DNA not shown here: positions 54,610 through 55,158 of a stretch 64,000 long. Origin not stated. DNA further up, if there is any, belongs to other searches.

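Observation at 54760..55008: An orphan Nif11-type leader peptide with a double-glycine site and a 15 aa Cys/Ser-containing core is a candidate RiPP precursor.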

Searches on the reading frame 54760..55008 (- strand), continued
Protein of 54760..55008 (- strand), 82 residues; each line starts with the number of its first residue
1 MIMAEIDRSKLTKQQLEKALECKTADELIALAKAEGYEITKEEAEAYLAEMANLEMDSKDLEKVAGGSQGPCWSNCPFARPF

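Call 17: search_protein_families(library=ncbifam, proteins=[L083:1498-3153:-, L039:1577-3226:+, L018:1962-4754:+, L057:10616-12670:+, L049:5587-7500:+], max_evalue=0.001)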
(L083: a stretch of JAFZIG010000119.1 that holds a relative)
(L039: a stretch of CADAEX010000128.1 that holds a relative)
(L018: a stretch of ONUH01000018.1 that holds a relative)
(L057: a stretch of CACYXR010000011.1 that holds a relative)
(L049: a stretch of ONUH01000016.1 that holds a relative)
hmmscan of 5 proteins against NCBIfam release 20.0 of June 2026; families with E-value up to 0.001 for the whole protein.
L083:1498-3153:- (551 aa): 66 families (the best 25 are shown)
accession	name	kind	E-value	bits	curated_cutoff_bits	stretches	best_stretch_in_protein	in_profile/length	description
NF038107.1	rSAM_NF038107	equivalog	1.9e-42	145.6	600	2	6-279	1-267/444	Cys-every-fifth radical SAM/SPASM peptide maturase CefB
TIGR04463.1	rSAM_vs_C_rich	equivalog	1.6e-38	132.6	525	2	26-283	9-264/438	TIGR04463 family radical SAM/SPASM RiPP maturase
TIGR04334.1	rSAM_Clo7bot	equivalog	1e-37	129.8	600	2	67-278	59-265/440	radical SAM/SPASM domain Clo7bot peptide maturase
NF047865.1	rSAM_PapB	equivalog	2.2e-30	106.1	340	2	102-335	5-234/330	PapB family radical SAM/SPASM ranthipeptide maturase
NF052473.1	rSAM_FlmE_OhkG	exception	4.2e-30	104.9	500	1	7-454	2-432/481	FlmE/OhkG family radical SAM/SPASM peptide maturase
NF041298.1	rSAM_mat_DynA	equivalog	3.9e-29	101.7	450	2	103-276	4-175/356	dynobactin maturation radical SAM/SPASM protein DynA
TIGR04280.1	geopep_mat_rSAM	hypoth_equivalog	1e-25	90.6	400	2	22-280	12-262/428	geopeptide radical SAM maturase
TIGR03906.1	quino_hemo_SAM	equivalog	1.8e-22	79.6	453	2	102-259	96-255/467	quinohemoprotein amine dehydrogenase maturation protein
TIGR03942.1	sulfatase_rSAM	equivalog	3.6e-21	75.7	349.45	2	108-279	9-180/363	anaerobic sulfatase maturase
TIGR04064.1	rSAM_nif11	equivalog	1.8e-20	73.1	518.7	1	102-479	80-438/459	nif11-like peptide radical SAM maturase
TIGR03974.1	rSAM_six_Cys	equivalog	4.9e-20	71.8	425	2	107-280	104-278/451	thioether cross-link-forming SCIFF peptide maturase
NF040492.1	not_ScfB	exception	1.5e-18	66.9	855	2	107-272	102-270/450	ScfB-related radical SAM/SPASM orphan maturase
TIGR04163.1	rSAM_cobopep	equivalog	2.2e-18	66.2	375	2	102-279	66-239/428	peptide-modifying radical SAM enzyme CbpB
NF041707.1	rSAM_YhhB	equivalog_domain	6.9e-18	64.7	445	1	110-249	12-154/369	cyclophane-forming radical SAM/SPASM peptide maturase YhhB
TIGR04083.1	rSAM_pep_methan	hypoth_equivalog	1.6e-17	63.4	300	2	103-283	3-172/376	TIGR04083 family peptide-modifying radical SAM enzyme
TIGR04085.1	rSAM_more_4Fe4S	domain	1.1e-15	57.8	27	1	375-460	1-87/93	SPASM domain-containing protein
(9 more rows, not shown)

L039:1577-3226:+ (549 aa): 4 families
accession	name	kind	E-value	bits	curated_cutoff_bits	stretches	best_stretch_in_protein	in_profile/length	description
NF008440.0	PRK11283.1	equivalog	1.1e-49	169.4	638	1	142-546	12-419/437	glutamate/aspartate:proton symporter GltP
NF002461.0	PRK01663.1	subfamily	9.9e-49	166.5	513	1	145-548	12-411/428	C4-dicarboxylate transporter DctA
NF009587.0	PRK13027.1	subfamily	1e-45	156.4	570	1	143-547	14-411/442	C4-dicarboxylate transporter DctA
NF010151.0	PRK13628.1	equivalog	1.8e-25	89.9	308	1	144-539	14-401/407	serine/threonine transporter SstT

L018:1962-4754:+ (930 aa): 187 families (the best 25 are shown)
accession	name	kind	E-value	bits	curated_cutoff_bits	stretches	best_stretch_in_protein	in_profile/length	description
TIGR03797.1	NHLM_micro_ABC2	equivalog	5.2e-225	749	709.4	1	249-929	29-686/686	NHLP bacteriocin export ABC transporter permease/ATPase subunit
TIGR03796.1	NHLM_micro_ABC1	equivalog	1.7e-91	307.5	853.3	1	363-925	158-709/710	NHLP family bacteriocin export ABC transporter peptidase/permease/ATPase subunit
TIGR01846.1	type_I_sec_HlyB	subfamily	2.4e-88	297.1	725.55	1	362-929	142-693/694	type I secretion system permease/ATPase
TIGR02203.1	MsbA_lipidA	equivalog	7.6e-84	282.2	602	1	368-927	15-568/572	lipid A export permease/ATP-binding protein MsbA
TIGR03375.1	type_I_sec_LssB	subfamily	7.3e-77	259.2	693.1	1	361-917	151-691/696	type I secretion system permease/ATPase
NF010178.0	PRK13657.1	equivalog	6e-74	249.5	733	1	626-928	264-570/588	glucan ABC transporter ATP-binding protein/ permease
TIGR00958.1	3a01208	subfamily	1.6e-73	248.1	874.6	1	371-925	173-711/711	antigen peptide transporter 2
NF045513.1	HepA_fam_ABC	equivalog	9.1e-72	242.4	725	1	397-928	93-609/610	heterocyst formation ABC transporter subunit HepA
NF008381.0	PRK11176.1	equivalog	7.6e-71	239.2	867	1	373-928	44-579/582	lipid A ABC transporter ATP-binding protein/permease MsbA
TIGR02204.1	MsbA_rel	hypoth_equivalog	2.7e-67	227.7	780.4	1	395-928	54-575/576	ABC transporter, permease/ATP-binding protein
TIGR01193.1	bacteriocin_ABC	subfamily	3.1e-62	211.1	523.85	1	364-925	161-706/708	peptide cleavage/export ABC transporter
NF052233.1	CphA_assoc_ABC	equivalog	1.6e-61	208.6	880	1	631-928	443-743/766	cyanophycin metabolism-associated ABC transporter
TIGR01192.1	chvA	subfamily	1.1e-57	196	585.4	1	363-927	23-569/585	glucan export ABC transporter ATP-binding protein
TIGR01842.1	type_I_sec_PrtD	subfamily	3.6e-51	174.3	510.15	1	652-916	275-542/544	type I secretion system permease/ATPase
TIGR02868.1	CydC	equivalog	3.7e-51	174.3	329.05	1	433-887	87-529/530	thiol reductant ABC exporter subunit CydC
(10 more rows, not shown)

L057:10616-12670:+ (684 aa): 2 families
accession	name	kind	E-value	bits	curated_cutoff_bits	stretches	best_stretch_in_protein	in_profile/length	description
NF058653.1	LipP1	equivalog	2.1e-13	49.8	350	1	210-333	52-161/300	LipP1 family hormone-sensitive lipase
NF052354.1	EstLipQMycob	equivalog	1.8e-05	23.6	700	1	294-330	216-252/418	esterase LipQ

L049:5587-7500:+ (637 aa): 3 families
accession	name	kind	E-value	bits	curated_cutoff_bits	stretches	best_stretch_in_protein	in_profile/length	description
TIGR04085.1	rSAM_more_4Fe4S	domain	1.5e-05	25.3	27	1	561-624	1-74/93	SPASM domain-containing protein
TIGR04055.1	rSAM_NirJ2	equivalog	0.00043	19.9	500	1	551-624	226-303/326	putative heme d1 biosynthesis radical SAM protein NirJ2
TIGR04250.1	SCM_rSAM_ScmE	equivalog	0.00084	18.3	400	0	550-623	242-319/358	SynChlorMet cassette radical SAM/SPASM protein ScmE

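Call 18: search_protein_families(library=pfam, proteins=[L083:1498-3153:-, L039:1577-3226:+, L018:1962-4754:+, L057:10616-12670:+, L049:5587-7500:+], max_evalue=0.001)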
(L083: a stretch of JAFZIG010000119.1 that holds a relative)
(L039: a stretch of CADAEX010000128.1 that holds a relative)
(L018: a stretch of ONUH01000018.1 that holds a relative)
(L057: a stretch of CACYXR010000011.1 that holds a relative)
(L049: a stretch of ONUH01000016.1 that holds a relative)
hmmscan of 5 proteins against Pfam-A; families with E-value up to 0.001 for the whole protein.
L083:1498-3153:- (551 aa): 2 families
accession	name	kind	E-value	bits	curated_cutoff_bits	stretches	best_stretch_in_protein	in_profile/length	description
PF04055.27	Radical_SAM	-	5.8e-19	69.3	29.5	1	105-275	2-166/166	Radical SAM superfamily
PF13353.11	Fer4_12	-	7.1e-11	43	22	1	107-226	12-122/137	4Fe-4S single cluster domain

L039:1577-3226:+ (549 aa): 1 family
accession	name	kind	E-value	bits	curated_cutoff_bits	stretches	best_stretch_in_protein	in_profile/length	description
PF00375.23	SDF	-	2.4e-95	320.3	27.9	1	141-537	4-386/387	Sodium:dicarboxylate symporter family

L018:1962-4754:+ (930 aa): 4 families
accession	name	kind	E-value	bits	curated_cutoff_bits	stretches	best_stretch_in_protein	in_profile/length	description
PF00005.33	ABC_tran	-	6.4e-32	111.5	25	1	712-860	1-137/137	ABC transporter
PF00664.28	ABC_membrane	-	7.7e-22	78.7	28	1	367-604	7-247/274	ABC transporter transmembrane region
PF02463.25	SMC_N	-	0.00012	22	40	0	822-898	135-209/220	RecF/RecN/SMC N terminal domain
PF13401.12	AAA_22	-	0.00066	20.4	27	0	724-858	7-93/130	AAA domain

L057:10616-12670:+ (684 aa): 3 families
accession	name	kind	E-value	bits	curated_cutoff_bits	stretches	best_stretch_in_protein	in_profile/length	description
PF00135.34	COesterase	-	3e-68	231.5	27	1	143-466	4-323/515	Carboxylesterase family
PF07859.19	Abhydrolase_3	-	3e-10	40.6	25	1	233-336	1-91/210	alpha/beta hydrolase fold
PF20434.5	BD-FAE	-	9e-06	25.8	26.8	1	224-329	7-102/215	BD-FAE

L049:5587-7500:+ (637 aa): 0 families

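Call 27: search_solved_structures(query=L031:8473-9993:+, max_evalue=0.001)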
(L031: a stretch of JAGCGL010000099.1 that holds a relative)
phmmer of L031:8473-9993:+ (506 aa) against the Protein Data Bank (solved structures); distinct sequences matched with E-value up to 0.001: 6.
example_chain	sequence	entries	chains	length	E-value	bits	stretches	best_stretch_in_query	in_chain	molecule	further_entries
5wgg_A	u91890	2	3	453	5.3e-14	55.3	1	101-240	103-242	Radical SAM domain protein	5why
6c8v_A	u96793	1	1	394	2e-09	40.2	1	95-430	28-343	Coenzyme PQQ synthesis protein E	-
6efn_A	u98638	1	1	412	0.00011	24.5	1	98-274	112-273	Sporulation killing factor maturation protein SkfB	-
9gm3_A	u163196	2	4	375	0.00026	23.3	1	104-235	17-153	ChlB radical SAM domain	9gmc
7vob_C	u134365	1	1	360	0.00081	21.7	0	150-243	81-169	Cytosylglucuronate decarboxylase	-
7voc_C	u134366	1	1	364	0.00082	21.7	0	150-243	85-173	Cytosylglucuronate decarboxylase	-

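Call 29: search_protein_families(library=pfam, proteins=[L048:7802-9949:-, L048:3972-5210:-, L048:2430-3962:-, L035:7406-9010:-, L035:769-1587:+, L036:6118-7131:+, L035:5342-6181:+, L035:9007-10305:-, L031:2092-2868:+, L035:1914-2708:+], max_evalue=0.01)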
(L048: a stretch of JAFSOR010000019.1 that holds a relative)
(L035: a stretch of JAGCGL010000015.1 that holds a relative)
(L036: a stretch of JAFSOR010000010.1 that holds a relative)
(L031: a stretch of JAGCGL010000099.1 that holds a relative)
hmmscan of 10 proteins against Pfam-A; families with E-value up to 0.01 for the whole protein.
L048:7802-9949:- (715 aa): 5 families
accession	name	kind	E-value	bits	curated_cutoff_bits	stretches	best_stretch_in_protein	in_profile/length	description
PF03412.21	Peptidase_C39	-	5.9e-37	126.9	22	1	10-137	3-132/133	Peptidase C39 family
PF00005.33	ABC_tran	-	4e-28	99.1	25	1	498-647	2-137/137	ABC transporter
PF00664.28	ABC_membrane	-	2.7e-25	90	28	1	168-433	3-274/274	ABC transporter transmembrane region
PF13529.12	Peptidase_C39_2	-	9e-05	23.5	24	0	20-56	16-52/143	Peptidase_C39 like family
PF02463.25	SMC_N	-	0.0017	18.2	40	0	562-685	135-209/220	RecF/RecN/SMC N terminal domain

L048:3972-5210:- (412 aa): 3 families
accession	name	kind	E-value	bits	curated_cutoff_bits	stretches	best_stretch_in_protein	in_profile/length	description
PF13458.12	Peripla_BP_6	-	2.3e-35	123.3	31.7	1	88-392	21-328/343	Periplasmic binding protein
PF01094.35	ANF_receptor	-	4.6e-23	82.3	25.4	1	90-401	4-348/353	Receptor family ligand binding region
PF13433.12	Peripla_BP_5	-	3.5e-07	30.1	27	0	88-146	20-78/363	Periplasmic binding protein domain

L048:2430-3962:- (510 aa): 1 family
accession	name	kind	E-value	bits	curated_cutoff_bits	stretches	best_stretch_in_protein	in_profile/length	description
PF02321.23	OEP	-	4.3e-44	151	22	2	312-502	5-187/187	Outer membrane efflux protein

L035:7406-9010:- (534 aa): 1 family
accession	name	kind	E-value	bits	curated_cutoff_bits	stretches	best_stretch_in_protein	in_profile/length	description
PF13186.11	SPASM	-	0.006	17.3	21.5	0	464-521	1-67/67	Iron-sulfur cluster-binding domain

L035:769-1587:+ (272 aa): 1 family
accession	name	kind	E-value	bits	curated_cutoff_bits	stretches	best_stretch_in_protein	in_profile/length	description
PF22541.2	DUF7005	-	1.3e-36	126.7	27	2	114-225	193-306/361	Family of unknown function (DUF7005)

L036:6118-7131:+ (337 aa): 7 families
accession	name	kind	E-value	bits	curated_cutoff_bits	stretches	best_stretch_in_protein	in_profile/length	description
PF01494.25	FAD_binding_3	-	1.2e-09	38.3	22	1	5-40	2-37/349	FAD binding domain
PF13450.12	NAD_binding_8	-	1.2e-06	29.1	21.9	1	9-36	1-28/68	NAD(P)-binding Rossmann-like domain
PF01266.30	DAO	-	2e-06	28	27.9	1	7-36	2-31/353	FAD dependent oxidoreductase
PF07992.20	Pyr_redox_2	-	0.0011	18.8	26.1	1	7-157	3-111/291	Pyridine nucleotide-disulphide oxidoreductase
PF00890.30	FAD_binding_2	-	0.0022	17.7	20.4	1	8-38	3-33/414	FAD binding domain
PF00070.33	Pyr_redox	-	0.003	18.5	22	1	8-38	3-33/82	Pyridine nucleotide-disulphide oxidoreductase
PF05834.18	Lycopene_cycl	-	0.0044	16.6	23.4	0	8-34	3-31/380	Lycopene cyclase protein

L035:5342-6181:+ (279 aa): 1 family
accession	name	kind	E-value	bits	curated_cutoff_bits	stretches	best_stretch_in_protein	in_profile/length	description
PF19502.5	DUF6036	-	0.00055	20.2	23.6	1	27-62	18-52/164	Nucleotidyltransferase of unknown function (DUF6036)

L035:9007-10305:- (432 aa): 1 family
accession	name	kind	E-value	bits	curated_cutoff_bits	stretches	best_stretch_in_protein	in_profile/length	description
PF02321.23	OEP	-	5.6e-36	124.5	22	2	233-424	4-187/187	Outer membrane efflux protein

L031:2092-2868:+ (258 aa): 1 family
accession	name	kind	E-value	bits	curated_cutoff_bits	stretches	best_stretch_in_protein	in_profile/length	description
PF01925.25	TauE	-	2.1e-31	109.8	32.6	1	37-248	23-236/237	Sulfite exporter TauE/SafE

L035:1914-2708:+ (264 aa): 7 families
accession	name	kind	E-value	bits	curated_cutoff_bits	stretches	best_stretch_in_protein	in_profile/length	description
PF11116.13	DUF2624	-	1.1e-09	39.4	24.7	1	10-50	1-40/83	Protein of unknown function (DUF2624)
PF07862.16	Nif11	-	7.2e-09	36.2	23.8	1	21-45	23-47/48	Nif11 domain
PF13403.11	Hint_2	-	1.3e-08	35.8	28.4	1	89-224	2-145/147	Hint domain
PF01079.26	Hint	-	9e-07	29.1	29.7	1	85-169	9-97/213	Hint module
PF07591.16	PT-HINT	-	0.00064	20.4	27.7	1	100-217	6-125/137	Pretoxin HINT domain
PF14371.13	DUF4412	-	0.0014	18.9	21.6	1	13-91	42-119/191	Domain of unknown function (DUF4412)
PF14890.11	Intein_splicing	-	0.0032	17.7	35.8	1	29-205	14-142/155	Intein splicing domain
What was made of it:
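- Tried and rejected: It is a periplasmic binding protein (call 29).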
